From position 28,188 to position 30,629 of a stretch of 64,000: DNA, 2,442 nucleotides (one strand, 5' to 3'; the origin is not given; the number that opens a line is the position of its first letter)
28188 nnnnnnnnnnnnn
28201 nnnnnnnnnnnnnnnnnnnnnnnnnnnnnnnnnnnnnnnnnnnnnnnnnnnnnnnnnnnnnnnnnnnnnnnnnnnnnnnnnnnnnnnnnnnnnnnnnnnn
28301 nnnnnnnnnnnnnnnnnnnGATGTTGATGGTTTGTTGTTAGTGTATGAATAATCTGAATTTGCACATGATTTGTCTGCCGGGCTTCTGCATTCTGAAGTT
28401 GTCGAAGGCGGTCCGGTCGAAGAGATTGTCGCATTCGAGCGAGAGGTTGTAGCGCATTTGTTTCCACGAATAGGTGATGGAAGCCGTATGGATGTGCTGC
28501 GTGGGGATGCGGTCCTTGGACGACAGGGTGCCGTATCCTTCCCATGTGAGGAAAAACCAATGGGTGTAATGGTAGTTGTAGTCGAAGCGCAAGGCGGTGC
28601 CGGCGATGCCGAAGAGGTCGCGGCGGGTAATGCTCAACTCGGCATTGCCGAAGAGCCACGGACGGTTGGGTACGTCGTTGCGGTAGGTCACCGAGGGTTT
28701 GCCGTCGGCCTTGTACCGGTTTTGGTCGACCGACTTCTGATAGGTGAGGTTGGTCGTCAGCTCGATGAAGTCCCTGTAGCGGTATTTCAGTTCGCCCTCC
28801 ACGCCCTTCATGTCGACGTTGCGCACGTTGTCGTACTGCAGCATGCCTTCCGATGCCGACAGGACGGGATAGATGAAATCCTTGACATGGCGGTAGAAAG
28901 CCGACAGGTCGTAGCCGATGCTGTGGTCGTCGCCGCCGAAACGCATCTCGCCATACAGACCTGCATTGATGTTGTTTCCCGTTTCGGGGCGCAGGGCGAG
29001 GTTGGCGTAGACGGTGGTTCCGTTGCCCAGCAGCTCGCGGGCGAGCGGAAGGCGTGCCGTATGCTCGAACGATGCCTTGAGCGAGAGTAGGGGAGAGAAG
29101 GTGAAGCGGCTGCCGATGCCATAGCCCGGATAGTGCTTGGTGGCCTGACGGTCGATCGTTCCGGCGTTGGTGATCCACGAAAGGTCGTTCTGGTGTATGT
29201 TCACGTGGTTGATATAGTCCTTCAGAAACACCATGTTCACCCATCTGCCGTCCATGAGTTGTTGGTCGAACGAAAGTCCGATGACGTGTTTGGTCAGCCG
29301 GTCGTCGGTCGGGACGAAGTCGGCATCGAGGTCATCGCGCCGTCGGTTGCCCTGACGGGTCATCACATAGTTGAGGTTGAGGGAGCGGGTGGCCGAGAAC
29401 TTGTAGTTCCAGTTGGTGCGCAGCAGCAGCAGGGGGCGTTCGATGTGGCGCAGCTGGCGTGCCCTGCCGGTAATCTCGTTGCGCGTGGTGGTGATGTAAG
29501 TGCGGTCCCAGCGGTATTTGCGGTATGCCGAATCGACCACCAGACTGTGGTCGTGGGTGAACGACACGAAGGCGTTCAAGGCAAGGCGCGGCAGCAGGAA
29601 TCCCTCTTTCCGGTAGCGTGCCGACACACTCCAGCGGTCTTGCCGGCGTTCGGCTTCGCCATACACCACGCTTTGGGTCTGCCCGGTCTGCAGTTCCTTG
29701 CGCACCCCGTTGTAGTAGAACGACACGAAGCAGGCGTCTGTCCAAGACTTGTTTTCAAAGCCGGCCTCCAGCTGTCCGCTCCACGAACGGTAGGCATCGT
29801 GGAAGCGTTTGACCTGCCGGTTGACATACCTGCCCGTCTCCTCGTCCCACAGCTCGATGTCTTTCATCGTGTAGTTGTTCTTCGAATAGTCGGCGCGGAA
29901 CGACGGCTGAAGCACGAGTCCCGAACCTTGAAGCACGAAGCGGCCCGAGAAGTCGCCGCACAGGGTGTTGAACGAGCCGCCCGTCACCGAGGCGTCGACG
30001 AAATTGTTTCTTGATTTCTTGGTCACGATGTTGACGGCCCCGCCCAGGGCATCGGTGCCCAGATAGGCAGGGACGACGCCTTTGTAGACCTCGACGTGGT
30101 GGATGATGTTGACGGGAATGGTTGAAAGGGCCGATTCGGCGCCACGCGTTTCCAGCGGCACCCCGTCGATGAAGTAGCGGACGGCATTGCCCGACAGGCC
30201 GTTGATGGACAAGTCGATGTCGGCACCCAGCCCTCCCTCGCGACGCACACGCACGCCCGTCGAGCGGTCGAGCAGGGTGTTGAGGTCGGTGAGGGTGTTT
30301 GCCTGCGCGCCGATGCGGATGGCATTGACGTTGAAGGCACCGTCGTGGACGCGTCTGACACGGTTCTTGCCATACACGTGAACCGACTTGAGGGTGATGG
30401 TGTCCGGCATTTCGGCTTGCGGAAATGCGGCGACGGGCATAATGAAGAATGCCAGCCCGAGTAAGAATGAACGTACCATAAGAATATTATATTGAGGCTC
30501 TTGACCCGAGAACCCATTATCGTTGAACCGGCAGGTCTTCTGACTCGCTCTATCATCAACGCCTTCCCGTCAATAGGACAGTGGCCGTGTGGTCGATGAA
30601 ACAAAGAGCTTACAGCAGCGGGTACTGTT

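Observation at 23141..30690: Cobalamin riboswitch controlling a xenosiderophore-type (TonB receptor, beta-propeller lipoprotein, PepSY-TM) module fused to BtuF/BtuC genes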

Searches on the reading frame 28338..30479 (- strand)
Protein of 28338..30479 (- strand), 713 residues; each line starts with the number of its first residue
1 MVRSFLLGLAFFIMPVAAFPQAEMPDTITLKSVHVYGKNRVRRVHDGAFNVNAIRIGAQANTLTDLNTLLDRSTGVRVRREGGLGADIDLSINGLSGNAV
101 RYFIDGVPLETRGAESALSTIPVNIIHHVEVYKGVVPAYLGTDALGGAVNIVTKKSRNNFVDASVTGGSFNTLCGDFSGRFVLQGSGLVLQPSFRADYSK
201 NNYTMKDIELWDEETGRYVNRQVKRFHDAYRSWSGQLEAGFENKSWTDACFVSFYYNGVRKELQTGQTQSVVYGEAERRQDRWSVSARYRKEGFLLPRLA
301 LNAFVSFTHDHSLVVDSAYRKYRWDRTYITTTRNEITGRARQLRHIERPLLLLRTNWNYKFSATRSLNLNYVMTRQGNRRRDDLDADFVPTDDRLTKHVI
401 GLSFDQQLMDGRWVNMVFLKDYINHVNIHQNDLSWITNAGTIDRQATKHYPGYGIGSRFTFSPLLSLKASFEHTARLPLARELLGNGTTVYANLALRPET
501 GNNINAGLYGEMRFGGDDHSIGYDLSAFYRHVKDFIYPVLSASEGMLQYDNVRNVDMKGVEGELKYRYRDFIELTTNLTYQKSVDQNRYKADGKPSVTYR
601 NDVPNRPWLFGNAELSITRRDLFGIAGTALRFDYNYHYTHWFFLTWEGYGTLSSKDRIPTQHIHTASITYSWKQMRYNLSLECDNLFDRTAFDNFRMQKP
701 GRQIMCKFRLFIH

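Call 3: search_protein_families(library=pfam, proteins=[window:28338-30479:-], max_evalue=0.01)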
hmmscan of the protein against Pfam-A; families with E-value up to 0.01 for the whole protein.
window:28338-30479:- (713 aa): 1 family
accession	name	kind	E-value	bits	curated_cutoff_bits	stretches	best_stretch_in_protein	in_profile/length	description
PF07715.20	Plug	-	9.2e-14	52.3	23.9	1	62-148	21-107/107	TonB-dependent Receptor Plug Domain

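Call 4: search_protein_families(library=ncbifam, proteins=[window:28338-30479:-], max_evalue=0.01)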
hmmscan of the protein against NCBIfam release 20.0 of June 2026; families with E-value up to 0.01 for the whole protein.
window:28338-30479:- (713 aa): 17 families
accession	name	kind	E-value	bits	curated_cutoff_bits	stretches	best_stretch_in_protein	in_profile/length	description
NF038079.1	TonB_sider_MxcH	equivalog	1.2e-137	460.2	925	1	29-708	114-788/792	TonB-dependent siderophore myxochelin receptor MxcH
TIGR01785.1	TonB-hemin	subfamily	6.4e-24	84.4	316.85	2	456-707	419-672/677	TonB-dependent heme/hemoglobin receptor family protein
TIGR01786.1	TonB-hemlactrns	subfamily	2.5e-23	82.3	323.75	2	199-585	247-589/719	TonB-dependent hemoglobin/transferrin/lactoferrin family receptor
TIGR01779.1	TonB-B12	equivalog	1.6e-19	69.9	599.7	1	59-178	61-179/614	TonB-dependent vitamin B12 receptor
NF007926.1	PRK10641.1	equivalog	1.1e-17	63.8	836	1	64-160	62-160/617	TonB-dependent vitamin B12 receptor BtuB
NF007478.2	PRK10064.1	equivalog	1.2e-11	43.6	745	1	60-160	61-164/663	catecholate siderophore receptor CirA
NF010048.1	PRK13524.1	subfamily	4.9e-10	38.5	493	1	96-160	122-182/744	FepA family TonB-dependent siderophore receptor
NF010010.0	PRK13483.1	equivalog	5.5e-10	37.9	927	1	62-160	66-169/660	ligand-gated channel protein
NF010038.0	PRK13513.1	equivalog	8.3e-09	34.5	942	1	69-160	75-171/659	ligand-gated channel protein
NF010011.0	PRK13484.1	equivalog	4.6e-08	31.8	1197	1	83-168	81-173/682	IreA family TonB-dependent siderophore receptor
NF010012.0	PRK13486.1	equivalog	1.5e-07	30.2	924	1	47-166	42-170/696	TonB-dependent receptor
NF010051.0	PRK13528.1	subfamily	2.8e-07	29.2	583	1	96-160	118-178/727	FepA family TonB-dependent siderophore receptor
NF041535.1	TonB_rec_PqqU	equivalog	5.7e-07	28.2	1200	1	66-173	37-150/676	TonB-dependent receptor PqqU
NF049947.1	TonB_dep_PCPU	exception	5.6e-06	24.8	800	1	51-165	59-178/685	TonB-dependent receptor, PCPU motif-type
NF038289.1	Zn_piracy_ZnuD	exception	2e-05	23.4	950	1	457-575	447-567/685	zinc piracy TonB-dependent receptor ZnuD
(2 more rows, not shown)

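Call 45: search_solved_structures(query=window:28338-30479:-, max_evalue=0.00001)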
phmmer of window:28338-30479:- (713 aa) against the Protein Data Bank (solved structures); distinct sequences matched with E-value up to 0.00001: 9.
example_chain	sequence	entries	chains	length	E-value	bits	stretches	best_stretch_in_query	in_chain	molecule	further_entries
9gbc_A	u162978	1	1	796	8.7e-91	308.4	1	33-711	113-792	TonB-linked outer membrane receptor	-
3rgm_A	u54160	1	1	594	9.4e-10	40.6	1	64-158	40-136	Vitamin B12 transporter BtuB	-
2gsk_A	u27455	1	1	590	9.5e-10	40.6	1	64-158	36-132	Vitamin B12 transporter btuB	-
1nqf_A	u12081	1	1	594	9.5e-10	40.6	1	64-158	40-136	Vitamin B12 receptor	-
1nqe_A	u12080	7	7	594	9.6e-10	40.5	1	64-158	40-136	Vitamin B12 receptor | Vitamin B12 transporter btuB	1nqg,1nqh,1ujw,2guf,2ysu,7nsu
3m8b_A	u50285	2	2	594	9.6e-10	40.5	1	64-158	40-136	Vitamin B12 transporter btuB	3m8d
3rgn_A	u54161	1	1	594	9.6e-10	40.5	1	64-158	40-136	Vitamin B12 transporter BtuB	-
9nn6_A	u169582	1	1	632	1.5e-09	39.9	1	58-160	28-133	Colicin I receptor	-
2hdf_A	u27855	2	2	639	1.5e-09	39.9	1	58-160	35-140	Colicin I receptor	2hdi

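Call 86: search_solved_structures(query=window:28338-30479:-, max_evalue=1e-20, show_alignments=1)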
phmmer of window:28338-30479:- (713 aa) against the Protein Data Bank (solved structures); distinct sequences matched with E-value up to 1e-20: 1.
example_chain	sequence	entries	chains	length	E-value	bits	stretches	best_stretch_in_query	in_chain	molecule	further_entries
9gbc_A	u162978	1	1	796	8.7e-91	308.4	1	33-711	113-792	TonB-linked outer membrane receptor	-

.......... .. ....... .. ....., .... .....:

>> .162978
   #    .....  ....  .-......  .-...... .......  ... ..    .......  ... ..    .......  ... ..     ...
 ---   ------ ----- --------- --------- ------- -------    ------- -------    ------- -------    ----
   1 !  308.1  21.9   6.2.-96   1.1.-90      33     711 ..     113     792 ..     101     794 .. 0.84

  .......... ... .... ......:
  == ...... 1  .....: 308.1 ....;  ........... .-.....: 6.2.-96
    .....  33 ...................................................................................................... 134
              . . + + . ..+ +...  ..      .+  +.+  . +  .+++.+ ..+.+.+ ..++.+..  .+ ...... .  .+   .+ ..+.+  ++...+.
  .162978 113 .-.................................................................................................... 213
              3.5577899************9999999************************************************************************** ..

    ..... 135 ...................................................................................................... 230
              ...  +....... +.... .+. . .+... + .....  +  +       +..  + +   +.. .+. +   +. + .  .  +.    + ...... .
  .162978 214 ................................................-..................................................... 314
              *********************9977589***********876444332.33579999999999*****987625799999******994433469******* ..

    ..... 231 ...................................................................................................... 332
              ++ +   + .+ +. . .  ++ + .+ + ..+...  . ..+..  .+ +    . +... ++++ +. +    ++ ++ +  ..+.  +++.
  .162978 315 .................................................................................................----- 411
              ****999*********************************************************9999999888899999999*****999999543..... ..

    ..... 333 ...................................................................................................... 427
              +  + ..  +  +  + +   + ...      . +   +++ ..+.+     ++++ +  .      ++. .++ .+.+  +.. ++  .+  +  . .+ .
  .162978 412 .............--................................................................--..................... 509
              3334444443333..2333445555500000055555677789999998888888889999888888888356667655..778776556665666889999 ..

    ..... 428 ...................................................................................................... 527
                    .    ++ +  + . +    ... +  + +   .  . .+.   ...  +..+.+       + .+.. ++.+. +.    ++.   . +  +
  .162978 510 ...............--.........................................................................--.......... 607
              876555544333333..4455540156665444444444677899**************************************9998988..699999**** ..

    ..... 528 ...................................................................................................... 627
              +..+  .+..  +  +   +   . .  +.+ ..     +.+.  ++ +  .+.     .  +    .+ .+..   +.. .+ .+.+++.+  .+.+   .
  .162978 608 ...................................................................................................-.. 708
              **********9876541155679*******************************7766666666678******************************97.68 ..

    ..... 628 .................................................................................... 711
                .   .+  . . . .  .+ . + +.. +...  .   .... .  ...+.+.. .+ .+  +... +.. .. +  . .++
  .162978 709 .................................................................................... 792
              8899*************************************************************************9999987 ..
